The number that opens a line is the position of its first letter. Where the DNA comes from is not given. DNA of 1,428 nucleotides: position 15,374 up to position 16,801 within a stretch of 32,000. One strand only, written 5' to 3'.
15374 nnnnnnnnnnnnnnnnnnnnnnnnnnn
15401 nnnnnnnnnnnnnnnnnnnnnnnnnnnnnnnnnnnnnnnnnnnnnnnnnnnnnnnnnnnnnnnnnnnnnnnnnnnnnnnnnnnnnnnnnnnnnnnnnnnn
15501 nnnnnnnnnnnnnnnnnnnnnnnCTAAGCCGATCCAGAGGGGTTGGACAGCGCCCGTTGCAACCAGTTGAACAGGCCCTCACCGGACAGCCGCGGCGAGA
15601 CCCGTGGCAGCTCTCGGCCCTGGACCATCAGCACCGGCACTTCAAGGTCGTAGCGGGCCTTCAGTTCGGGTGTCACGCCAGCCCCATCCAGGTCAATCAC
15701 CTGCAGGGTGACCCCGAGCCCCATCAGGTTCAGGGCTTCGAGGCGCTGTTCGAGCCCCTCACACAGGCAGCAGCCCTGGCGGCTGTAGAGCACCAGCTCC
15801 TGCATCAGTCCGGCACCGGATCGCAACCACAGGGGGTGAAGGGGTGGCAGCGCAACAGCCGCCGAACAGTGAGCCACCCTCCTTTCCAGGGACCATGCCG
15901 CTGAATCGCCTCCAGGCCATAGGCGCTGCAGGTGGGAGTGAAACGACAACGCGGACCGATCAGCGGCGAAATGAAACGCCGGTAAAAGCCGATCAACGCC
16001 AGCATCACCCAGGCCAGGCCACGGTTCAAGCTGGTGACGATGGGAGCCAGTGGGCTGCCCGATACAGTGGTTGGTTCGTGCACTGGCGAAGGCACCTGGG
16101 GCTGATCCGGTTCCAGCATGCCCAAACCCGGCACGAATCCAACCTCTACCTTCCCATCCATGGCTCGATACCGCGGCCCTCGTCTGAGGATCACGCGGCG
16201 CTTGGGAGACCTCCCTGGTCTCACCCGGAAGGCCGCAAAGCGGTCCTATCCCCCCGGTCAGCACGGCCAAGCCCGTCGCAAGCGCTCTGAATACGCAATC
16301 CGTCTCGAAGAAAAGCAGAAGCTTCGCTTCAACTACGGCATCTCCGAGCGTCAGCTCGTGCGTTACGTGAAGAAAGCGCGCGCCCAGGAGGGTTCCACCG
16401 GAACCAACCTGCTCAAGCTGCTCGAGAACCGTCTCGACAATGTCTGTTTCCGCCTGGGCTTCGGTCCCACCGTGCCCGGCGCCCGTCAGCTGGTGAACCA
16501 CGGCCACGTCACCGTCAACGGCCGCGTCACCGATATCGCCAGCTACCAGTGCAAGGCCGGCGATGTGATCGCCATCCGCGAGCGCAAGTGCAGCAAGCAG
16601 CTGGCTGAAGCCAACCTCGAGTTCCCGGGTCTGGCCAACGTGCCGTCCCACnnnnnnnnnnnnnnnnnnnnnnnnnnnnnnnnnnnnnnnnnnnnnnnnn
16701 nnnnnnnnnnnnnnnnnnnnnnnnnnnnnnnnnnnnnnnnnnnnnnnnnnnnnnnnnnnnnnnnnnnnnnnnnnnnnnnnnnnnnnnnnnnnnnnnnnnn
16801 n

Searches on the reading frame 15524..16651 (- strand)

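Call 89: search_protein_families(library=pfam, proteins=[window:15524-16651:-], max_evalue=0.001)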
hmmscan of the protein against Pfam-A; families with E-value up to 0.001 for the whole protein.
window:15524-16651:- (375 aa): 1 family
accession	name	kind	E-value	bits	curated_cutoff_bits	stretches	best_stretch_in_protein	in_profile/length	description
PF05768.20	Glrx-like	-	4.2e-18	65.9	26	1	285-365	1-77/77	Glutaredoxin-like domain (DUF836)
